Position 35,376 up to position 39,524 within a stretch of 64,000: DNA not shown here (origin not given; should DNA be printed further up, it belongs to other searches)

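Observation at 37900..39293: Effector-plus-switch architecture: Mrr-like PD-(D/E)xK module fused to a canonical NACHT core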

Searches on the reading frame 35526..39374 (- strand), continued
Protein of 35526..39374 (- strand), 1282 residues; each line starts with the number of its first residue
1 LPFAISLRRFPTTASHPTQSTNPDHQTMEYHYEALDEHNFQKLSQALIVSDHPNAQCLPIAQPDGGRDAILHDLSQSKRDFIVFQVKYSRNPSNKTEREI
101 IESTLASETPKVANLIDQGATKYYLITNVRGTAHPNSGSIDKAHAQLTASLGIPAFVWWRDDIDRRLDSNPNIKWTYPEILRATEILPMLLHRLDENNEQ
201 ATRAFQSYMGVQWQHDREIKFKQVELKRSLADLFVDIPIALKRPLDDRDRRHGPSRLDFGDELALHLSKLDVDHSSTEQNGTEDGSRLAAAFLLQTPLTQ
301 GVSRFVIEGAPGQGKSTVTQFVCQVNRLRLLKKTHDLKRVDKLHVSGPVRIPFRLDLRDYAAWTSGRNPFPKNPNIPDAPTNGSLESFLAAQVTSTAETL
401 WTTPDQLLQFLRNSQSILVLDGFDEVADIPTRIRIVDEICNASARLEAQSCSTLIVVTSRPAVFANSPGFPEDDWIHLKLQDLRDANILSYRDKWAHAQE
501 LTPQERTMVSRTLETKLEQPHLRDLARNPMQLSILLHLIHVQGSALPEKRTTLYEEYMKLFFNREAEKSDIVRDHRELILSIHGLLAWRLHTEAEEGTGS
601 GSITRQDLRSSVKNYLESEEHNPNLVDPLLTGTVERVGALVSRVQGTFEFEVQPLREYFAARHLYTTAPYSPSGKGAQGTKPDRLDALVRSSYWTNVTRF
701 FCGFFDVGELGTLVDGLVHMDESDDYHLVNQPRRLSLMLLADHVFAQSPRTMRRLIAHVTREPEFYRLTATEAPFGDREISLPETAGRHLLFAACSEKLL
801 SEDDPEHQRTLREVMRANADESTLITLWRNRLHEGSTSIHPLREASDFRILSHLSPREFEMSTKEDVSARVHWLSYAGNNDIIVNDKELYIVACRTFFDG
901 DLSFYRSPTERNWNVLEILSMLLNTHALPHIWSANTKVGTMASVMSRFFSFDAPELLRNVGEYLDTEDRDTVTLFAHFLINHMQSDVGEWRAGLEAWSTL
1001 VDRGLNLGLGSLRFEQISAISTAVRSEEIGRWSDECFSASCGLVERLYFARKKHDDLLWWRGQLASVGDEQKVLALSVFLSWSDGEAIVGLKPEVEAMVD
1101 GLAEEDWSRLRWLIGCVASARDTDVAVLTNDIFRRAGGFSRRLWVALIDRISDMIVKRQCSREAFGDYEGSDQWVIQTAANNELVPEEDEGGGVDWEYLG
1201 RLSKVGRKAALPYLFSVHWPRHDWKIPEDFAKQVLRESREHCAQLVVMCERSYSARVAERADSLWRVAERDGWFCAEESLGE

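Call 48: get_annotated_region(hit=H1, flank=5000)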
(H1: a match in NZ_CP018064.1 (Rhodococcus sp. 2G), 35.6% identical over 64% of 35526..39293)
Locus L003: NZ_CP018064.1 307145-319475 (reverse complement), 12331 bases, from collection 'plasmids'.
description: Rhodococcus sp. 2G plasmid p1, complete sequence
organism: Rhodococcus sp. 2G (NCBI taxid 1570939)
taxonomy: Bacteria; Actinomycetota; Actinomycetes; Mycobacteriales; Nocardiaceae; Rhodococcus; Rhodococcus sp. 2G
host: -; source: cell culture,soil; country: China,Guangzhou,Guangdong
typing (MOB-suite, as given by PLSDB): mobilizable; replicon rep_cluster_261; relaxase MOBP
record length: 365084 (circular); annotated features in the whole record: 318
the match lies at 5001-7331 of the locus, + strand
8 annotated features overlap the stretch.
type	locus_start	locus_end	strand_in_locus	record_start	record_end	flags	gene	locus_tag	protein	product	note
CDS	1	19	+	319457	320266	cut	-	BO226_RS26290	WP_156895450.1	hypothetical protein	-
CDS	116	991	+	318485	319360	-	-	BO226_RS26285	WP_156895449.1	hypothetical protein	-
CDS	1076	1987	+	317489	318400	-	-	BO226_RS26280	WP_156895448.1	hypothetical protein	-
CDS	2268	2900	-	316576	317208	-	-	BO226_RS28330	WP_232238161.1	hypothetical protein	-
CDS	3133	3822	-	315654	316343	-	-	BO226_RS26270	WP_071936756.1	hypothetical protein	-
CDS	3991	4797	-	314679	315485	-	-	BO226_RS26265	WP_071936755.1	hypothetical protein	-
CDS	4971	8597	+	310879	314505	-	-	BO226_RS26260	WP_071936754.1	NACHT domain-containing protein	-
CDS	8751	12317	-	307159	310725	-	dnaE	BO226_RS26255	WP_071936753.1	DNA polymerase III subunit alpha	GO:0006260 - DNA replication [Evidence IEA]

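Call 50: search_protein_families(library=pfam, proteins=[L002:3662-7114:+, L003:4971-8594:+, P0004, P0034, P0047, P0120], max_evalue=0.01)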
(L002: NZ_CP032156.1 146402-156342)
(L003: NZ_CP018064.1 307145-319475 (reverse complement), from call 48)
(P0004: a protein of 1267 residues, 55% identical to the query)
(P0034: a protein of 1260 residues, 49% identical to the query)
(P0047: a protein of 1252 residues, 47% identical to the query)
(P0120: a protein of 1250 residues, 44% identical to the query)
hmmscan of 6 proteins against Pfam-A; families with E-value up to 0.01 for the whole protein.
L002:3662-7114:+ (1151 aa): 6 families
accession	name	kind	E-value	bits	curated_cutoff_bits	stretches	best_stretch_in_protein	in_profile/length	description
PF05729.18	NACHT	-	8.5e-05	22.9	26.7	0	207-234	4-31/167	NACHT domain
PF13391.12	HNH_2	-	0.00023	21.4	21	1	47-90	13-61/66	HNH endonuclease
PF24883.2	NPHP3_N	-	0.00063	20.4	24.8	0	207-349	26-152/164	Nephrocystin 3, N-terminal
PF18751.7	Ploopntkinase3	-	0.0029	17.6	27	1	208-277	8-78/187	P-loop Nucleotide Kinase3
PF00005.33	ABC_tran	-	0.0045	18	25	0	207-328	15-133/137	ABC transporter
PF13191.12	AAA_16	-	0.0048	17.8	32.6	1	204-333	25-144/167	AAA ATPase domain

L003:4971-8594:+ (1208 aa): 3 families
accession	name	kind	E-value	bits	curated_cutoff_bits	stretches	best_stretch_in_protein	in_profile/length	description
PF05729.18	NACHT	-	4.1e-11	43.4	26.7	1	339-456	47-166/167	NACHT domain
PF13191.12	AAA_16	-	0.0011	19.9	32.6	1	255-384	24-144/167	AAA ATPase domain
PF24883.2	NPHP3_N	-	0.0023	18.6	24.8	0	372-397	124-149/164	Nephrocystin 3, N-terminal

P0004 (1267 aa): 2 families
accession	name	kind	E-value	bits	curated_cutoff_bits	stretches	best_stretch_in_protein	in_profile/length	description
PF05729.18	NACHT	-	8.1e-06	26.2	26.7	1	355-474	47-165/167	NACHT domain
PF24883.2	NPHP3_N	-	0.00016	22.3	24.8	0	379-437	107-164/164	Nephrocystin 3, N-terminal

P0034 (1260 aa): 3 families
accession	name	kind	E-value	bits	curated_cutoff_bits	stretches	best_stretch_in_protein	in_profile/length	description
PF05729.18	NACHT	-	6.7e-07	29.7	26.7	1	392-480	81-166/167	NACHT domain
PF24883.2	NPHP3_N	-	1.6e-05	25.6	24.8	1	357-442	84-164/164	Nephrocystin 3, N-terminal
PF04471.18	Mrr_cat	-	0.007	16.9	21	0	7-101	3-86/115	Restriction endonuclease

P0047 (1252 aa): 2 families
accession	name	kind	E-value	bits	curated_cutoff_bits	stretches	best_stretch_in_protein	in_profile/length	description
PF05729.18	NACHT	-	9.7e-07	29.2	26.7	1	357-472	49-164/167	NACHT domain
PF24883.2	NPHP3_N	-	2.1e-05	25.2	24.8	0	387-436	120-164/164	Nephrocystin 3, N-terminal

P0120 (1250 aa): 3 families
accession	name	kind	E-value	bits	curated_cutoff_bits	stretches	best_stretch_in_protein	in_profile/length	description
PF24883.2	NPHP3_N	-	3.6e-06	27.7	24.8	1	387-435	122-164/164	Nephrocystin 3, N-terminal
PF13191.12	AAA_16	-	1.2e-05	26.3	32.6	0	279-401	27-144/167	AAA ATPase domain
PF05729.18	NACHT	-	0.00058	20.2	26.7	0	387-473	79-166/167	NACHT domain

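Call 53: find_encoding_contigs(protein=P0001, flank=10000, max_places=3)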
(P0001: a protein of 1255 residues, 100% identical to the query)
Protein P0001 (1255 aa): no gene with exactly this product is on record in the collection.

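Call 54: find_encoding_contigs(protein=P0002, flank=10000, max_places=3)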
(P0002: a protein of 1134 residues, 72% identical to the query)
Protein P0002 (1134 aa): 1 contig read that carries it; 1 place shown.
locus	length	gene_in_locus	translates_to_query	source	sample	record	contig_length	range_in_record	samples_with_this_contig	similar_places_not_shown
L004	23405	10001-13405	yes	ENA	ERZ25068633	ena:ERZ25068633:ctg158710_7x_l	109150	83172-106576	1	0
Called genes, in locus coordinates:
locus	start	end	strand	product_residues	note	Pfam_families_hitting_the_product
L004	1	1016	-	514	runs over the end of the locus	PF00496:SBP_bac_5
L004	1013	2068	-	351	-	PF00005:ABC_tran, PF08352:oligo_HPY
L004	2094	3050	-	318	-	PF01408:GFO_IDH_MocA, PF22725:GFO_IDH_MocA_C3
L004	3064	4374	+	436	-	PF00067:p450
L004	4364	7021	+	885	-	PF08531:Bac_rhamnosid_N, PF05592:Bac_rhamnosid, PF17389:Bac_rhamnosid6H, PF22422:MGH1-like_GH, PF17390:Bac_rhamnosid_C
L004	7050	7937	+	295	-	PF05721:PhyH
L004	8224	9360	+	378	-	PF00251:Glyco_hydro_32N, PF08244:Glyco_hydro_32C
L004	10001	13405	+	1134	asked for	-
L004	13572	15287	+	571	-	PF01609:DDE_Tnp_1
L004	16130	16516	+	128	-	PF15919:HicB_lk_antitox, PF15970:HicB-like_2 (weak)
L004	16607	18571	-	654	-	PF07676:PD40 (faint), PF20434:BD-FAE (weak), PF00326:Peptidase_S9, PF01738:DLH (weak)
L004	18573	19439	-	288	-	PF05721:PhyH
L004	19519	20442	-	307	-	PF20247:DUF6602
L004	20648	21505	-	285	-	PF05721:PhyH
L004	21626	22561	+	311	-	-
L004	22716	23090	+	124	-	-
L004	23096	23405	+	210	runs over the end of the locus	-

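Call 60: find_encoding_contigs(protein=P0007, flank=10000, max_places=2)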
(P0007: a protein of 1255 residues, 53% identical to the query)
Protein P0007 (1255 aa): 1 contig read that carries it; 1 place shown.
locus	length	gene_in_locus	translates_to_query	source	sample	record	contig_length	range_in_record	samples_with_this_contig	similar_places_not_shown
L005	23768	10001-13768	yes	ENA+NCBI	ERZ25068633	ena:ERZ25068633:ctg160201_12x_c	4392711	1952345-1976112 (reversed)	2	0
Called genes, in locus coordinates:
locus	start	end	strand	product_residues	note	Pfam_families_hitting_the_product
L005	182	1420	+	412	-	PF00817:IMS, PF21999:IMS_HHH_1 (weak), PF11799:IMS_C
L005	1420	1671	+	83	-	-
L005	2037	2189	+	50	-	-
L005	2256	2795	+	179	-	-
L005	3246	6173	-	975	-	PF08751:TrwC, PF01443:Viral_helicase1 (faint), PF13086:AAA_11 (faint), PF13245:AAA_19, PF13604:AAA_30, PF13538:UvrD_C_2 (weak)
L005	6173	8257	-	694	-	-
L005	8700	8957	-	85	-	-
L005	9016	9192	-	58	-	-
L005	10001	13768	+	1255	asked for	PF05729:NACHT (faint)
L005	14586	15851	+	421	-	PF04471:Mrr_cat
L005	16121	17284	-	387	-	PF13356:Arm-DNA-bind_3 (weak), PF14659:Phage_int_SAM_3 (weak), PF00589:Phage_integrase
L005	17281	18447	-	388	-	PF13356:Arm-DNA-bind_3, PF14659:Phage_int_SAM_3 (weak), PF00589:Phage_integrase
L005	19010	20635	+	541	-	PF00916:Sulfate_transp, PF01740:STAS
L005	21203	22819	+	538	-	PF00916:Sulfate_transp, PF01740:STAS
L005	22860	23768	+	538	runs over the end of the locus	PF00916:Sulfate_transp, PF01740:STAS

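Call 61: find_encoding_contigs(protein=P0047, flank=10000, max_places=2)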
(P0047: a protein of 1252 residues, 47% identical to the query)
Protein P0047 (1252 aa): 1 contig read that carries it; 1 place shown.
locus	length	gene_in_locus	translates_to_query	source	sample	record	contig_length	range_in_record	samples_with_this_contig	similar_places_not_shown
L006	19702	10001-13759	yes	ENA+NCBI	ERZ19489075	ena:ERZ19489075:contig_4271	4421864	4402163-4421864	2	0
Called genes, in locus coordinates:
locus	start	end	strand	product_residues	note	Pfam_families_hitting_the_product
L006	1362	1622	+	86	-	-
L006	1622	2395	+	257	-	PF08878:HamA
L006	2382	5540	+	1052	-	PF00270:DEAD, PF04851:ResIII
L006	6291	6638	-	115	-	-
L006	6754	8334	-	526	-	PF13175:AAA_15, PF13304:AAA_21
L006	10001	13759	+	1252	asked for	PF24883:NPHP3_N (faint), PF05729:NACHT (faint)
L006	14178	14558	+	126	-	-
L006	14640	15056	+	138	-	-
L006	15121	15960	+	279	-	PF03050:DDE_Tnp_IS66 (faint)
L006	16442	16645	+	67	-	-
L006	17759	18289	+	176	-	-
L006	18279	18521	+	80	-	-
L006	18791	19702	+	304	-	?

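Call 62: find_encoding_contigs(protein=P0030, flank=10000, max_places=2)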
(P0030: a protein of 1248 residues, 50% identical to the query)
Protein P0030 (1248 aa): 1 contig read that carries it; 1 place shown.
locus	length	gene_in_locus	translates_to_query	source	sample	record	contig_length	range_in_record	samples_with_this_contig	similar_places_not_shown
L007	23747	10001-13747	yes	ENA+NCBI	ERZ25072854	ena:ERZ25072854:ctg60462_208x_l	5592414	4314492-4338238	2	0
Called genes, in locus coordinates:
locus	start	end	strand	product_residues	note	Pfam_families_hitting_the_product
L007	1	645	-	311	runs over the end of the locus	-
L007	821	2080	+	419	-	PF02515:CoA_transf_3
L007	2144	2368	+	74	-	-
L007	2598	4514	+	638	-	-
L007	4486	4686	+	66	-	-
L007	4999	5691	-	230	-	PF11536:DUF3226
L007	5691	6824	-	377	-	PF02463:SMC_N (faint), PF13175:AAA_15, PF13476:AAA_23 (weak), PF13304:AAA_21, PF13175:AAA_15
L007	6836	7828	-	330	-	PF02899:Phage_int_SAM_1, PF13495:Phage_int_SAM_4 (weak), PF00589:Phage_integrase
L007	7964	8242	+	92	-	PF05015:HigB-like_toxin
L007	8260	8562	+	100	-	PF13560:HTH_31 (weak), PF01381:HTH_3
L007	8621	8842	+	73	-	PF14384:BrnA_antitoxin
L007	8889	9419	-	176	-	PF13358:DDE_3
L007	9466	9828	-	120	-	PF01710:HTH_Tnp_IS630, PF13384:HTH_23 (weak), PF01498:HTH_Tnp_Tc3_2 (faint), PF13565:HTH_32 (weak)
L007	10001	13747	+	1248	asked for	-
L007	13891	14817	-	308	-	PF13391:HNH_2 (weak)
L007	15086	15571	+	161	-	-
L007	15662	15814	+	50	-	-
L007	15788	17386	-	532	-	PF00916:Sulfate_transp, PF01740:STAS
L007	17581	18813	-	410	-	PF05626:DUF790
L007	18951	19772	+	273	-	PF00378:ECH_1, PF16113:ECH_2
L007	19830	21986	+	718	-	PF06452:CBM9_1 (weak), PF19313:DUF5916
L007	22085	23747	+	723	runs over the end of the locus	PF06452:CBM9_1 (weak), PF19313:DUF5916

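Call 63: find_encoding_contigs(protein=P0073, flank=10000, max_places=2)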
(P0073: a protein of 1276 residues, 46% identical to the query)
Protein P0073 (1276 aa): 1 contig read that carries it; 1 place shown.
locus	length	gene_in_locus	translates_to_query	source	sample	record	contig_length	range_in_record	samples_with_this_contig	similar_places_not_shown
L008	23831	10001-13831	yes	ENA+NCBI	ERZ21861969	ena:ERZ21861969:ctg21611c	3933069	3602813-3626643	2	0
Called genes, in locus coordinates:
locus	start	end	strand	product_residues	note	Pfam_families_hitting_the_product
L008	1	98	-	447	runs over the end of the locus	PF04389:Peptidase_M28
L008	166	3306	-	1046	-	PF04313:HSDR_N, PF00270:DEAD (weak), PF04851:ResIII, PF18766:SWI2_SNF2, PF22679:T1R_D3-like, PF11867:T1RH-like_C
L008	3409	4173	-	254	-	PF08861:DUF1828, PF08862:DUF1829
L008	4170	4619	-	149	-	PF22398:DUF6978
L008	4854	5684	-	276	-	-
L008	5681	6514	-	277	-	-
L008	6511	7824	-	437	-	PF01420:Methylase_S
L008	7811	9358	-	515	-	PF12161:HsdM_N, PF02384:N6_Mtase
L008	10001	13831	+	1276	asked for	PF05729:NACHT (faint)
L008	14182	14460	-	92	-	PF01381:HTH_3 (weak)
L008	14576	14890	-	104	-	PF22600:MTPAP-like_central (weak), PF01909:NTP_transf_2 (weak)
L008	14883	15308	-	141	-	PF08780:NTase_sub_bind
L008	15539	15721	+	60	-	-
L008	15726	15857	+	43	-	-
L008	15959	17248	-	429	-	PF13808:DDE_Tnp_1_assoc (weak), PF01609:DDE_Tnp_1 (weak)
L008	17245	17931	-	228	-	-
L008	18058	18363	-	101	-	PF01381:HTH_3 (weak)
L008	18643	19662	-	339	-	PF13310:Virulence_RhuM, PF02661:Fic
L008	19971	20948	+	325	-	PF04199:Cyclase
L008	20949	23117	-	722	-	PF07715:Plug (faint), PF00593:TonB_dep_Rec_b-barrel, PF14905:OMP_b-brl_3 (weak)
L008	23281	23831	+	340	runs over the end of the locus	PF13424:TPR_12 (faint)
